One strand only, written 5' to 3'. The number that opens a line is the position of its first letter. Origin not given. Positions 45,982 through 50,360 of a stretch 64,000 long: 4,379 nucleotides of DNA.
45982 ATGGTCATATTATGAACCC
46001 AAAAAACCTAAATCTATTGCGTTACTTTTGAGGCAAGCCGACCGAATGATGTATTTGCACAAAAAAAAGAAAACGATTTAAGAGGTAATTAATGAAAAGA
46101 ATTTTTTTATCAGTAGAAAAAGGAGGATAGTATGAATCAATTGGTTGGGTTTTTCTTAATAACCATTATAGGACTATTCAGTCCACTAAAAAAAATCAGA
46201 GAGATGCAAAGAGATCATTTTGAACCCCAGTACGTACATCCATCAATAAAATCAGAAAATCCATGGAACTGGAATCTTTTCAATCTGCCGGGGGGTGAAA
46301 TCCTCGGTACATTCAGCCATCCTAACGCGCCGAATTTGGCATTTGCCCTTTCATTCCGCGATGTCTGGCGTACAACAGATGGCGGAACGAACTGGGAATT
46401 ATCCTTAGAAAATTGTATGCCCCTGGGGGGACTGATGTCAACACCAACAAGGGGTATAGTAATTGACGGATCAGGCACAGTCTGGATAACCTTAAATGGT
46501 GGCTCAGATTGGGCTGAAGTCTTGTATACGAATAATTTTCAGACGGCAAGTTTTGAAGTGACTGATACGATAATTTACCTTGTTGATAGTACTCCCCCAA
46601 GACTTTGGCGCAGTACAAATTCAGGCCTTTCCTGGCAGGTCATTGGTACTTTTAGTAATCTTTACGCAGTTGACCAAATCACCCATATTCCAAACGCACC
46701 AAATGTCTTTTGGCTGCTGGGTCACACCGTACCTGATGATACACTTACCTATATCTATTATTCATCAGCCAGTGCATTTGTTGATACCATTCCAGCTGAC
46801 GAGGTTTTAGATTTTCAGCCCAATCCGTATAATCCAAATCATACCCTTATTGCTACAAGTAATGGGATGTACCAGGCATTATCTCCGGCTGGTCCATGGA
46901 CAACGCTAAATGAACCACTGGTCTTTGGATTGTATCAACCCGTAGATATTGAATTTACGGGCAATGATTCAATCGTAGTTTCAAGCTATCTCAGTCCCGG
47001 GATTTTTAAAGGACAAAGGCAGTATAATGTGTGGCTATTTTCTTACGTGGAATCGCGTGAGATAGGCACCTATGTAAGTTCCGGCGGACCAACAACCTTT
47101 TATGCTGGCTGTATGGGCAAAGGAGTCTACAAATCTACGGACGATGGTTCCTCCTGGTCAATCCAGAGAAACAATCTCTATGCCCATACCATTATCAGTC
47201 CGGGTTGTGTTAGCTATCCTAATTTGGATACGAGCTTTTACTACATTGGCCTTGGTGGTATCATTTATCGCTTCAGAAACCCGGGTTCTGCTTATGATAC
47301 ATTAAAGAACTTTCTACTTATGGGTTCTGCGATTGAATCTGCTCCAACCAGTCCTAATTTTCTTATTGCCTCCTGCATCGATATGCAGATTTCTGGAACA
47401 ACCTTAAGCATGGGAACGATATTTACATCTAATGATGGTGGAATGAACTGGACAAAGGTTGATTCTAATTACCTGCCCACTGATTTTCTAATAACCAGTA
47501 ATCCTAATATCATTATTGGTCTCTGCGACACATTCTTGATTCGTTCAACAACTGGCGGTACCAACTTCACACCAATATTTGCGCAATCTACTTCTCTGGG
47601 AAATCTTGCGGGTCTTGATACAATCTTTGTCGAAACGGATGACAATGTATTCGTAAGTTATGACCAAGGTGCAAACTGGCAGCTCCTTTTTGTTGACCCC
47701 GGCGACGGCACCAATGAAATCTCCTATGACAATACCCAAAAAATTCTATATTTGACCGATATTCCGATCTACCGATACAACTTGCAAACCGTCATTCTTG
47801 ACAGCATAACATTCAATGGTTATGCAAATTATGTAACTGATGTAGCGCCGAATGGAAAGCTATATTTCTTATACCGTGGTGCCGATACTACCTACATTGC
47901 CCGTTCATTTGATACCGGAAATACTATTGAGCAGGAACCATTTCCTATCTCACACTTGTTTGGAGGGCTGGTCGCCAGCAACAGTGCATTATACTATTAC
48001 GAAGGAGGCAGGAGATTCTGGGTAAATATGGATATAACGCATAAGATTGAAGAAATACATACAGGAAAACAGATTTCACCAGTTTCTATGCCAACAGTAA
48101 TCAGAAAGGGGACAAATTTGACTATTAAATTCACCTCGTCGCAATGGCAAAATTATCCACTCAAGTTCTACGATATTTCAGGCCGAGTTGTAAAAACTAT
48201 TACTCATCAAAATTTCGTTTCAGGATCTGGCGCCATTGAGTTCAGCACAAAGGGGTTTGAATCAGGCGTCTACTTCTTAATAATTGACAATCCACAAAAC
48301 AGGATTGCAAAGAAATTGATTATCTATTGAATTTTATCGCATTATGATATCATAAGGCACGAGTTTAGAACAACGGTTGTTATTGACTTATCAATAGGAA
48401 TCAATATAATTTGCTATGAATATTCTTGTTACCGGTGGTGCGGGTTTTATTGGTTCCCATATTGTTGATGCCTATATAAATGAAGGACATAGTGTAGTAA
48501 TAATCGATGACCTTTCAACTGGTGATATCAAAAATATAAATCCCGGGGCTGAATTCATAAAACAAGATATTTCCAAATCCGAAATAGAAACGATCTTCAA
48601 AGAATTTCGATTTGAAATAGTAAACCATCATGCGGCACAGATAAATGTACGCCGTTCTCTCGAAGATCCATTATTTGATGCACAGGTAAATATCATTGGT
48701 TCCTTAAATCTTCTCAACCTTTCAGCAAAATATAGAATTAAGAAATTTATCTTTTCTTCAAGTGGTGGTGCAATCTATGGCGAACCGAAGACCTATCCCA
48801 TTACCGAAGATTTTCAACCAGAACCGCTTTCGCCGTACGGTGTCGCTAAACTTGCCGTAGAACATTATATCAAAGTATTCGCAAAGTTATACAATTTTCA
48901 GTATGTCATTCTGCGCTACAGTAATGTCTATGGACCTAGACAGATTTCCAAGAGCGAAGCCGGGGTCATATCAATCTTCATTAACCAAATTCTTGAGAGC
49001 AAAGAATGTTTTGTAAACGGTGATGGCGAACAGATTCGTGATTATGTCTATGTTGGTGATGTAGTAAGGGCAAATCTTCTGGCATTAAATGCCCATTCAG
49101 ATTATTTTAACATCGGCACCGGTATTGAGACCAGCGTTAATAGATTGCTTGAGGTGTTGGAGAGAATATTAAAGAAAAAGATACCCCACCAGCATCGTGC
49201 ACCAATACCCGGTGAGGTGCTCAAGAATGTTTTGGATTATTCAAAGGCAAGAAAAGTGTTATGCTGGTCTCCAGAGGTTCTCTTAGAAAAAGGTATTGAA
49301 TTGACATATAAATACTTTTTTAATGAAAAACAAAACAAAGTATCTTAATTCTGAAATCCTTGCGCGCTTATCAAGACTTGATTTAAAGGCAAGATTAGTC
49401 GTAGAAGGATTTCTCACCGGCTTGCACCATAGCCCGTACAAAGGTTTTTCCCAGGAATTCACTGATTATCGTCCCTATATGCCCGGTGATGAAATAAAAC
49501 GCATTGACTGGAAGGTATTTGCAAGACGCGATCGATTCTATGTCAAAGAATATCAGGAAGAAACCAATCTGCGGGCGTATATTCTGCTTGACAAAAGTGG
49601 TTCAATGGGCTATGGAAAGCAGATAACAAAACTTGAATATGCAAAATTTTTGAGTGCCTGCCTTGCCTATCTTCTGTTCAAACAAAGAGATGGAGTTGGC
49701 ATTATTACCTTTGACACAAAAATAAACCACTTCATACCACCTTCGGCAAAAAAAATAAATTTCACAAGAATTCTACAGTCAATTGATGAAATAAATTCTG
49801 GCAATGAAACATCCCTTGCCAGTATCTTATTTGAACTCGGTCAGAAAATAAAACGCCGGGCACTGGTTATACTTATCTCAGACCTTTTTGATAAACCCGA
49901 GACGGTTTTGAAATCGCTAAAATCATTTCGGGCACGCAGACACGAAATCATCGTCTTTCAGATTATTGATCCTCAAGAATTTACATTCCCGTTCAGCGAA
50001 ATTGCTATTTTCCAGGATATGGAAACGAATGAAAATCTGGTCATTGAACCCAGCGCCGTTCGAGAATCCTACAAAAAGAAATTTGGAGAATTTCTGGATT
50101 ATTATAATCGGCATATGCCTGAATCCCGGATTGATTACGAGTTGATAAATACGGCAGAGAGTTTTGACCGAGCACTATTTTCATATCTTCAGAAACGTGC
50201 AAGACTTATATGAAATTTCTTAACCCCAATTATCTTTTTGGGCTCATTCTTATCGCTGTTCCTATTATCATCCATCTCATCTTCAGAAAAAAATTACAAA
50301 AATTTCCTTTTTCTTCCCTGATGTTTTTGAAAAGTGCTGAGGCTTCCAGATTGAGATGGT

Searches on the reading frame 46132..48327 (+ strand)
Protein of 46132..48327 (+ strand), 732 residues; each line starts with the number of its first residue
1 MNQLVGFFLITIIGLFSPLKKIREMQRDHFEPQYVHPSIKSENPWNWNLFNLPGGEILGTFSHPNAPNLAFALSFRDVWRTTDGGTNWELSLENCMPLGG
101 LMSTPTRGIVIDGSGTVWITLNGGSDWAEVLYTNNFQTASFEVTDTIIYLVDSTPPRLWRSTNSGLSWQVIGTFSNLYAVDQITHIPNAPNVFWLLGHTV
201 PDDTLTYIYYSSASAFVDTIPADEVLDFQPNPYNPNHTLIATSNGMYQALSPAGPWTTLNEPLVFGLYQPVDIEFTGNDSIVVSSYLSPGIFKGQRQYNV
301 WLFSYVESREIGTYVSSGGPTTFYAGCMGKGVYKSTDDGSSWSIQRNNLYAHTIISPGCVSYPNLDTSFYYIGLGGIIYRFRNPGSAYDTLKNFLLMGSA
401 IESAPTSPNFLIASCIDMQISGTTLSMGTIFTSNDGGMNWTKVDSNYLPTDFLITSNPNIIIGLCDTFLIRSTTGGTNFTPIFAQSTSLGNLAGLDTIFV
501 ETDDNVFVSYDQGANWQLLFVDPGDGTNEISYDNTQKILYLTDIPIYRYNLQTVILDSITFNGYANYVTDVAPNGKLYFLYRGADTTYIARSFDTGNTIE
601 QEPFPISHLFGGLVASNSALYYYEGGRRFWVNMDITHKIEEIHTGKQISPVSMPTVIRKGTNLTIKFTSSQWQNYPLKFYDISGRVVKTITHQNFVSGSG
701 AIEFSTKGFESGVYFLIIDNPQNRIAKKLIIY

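Call 39: search_protein_families(library=pfam, proteins=[window:46132-48327:+], max_evalue=0.00001)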
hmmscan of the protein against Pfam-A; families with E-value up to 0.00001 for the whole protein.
window:46132-48327:+ (732 aa): 2 families
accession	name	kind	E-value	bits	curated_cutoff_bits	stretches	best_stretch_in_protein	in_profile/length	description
PF15902.12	Sortilin-Vps10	-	1.4e-09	37.7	33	0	332-452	3-121/446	Sortilin, neurotensin receptor 3,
PF18962.6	Por_Secre_tail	-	5.3e-08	33.5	27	1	662-731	9-75/75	Secretion system C-terminal sorting domain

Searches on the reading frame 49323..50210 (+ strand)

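Call 39: search_protein_families(library=pfam, proteins=[window:49323-50210:+], max_evalue=0.00001)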
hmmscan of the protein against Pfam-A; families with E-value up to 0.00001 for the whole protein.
window:49323-50210:+ (296 aa): 2 families
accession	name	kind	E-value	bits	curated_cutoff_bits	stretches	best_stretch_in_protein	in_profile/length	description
PF01882.25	DUF58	-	8.7e-50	169.3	23.4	1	48-254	1-210/216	Protein of unknown function DUF58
PF13519.12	VWA_2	-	5.7e-10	40.2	27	1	87-187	3-105/107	von Willebrand factor type A domain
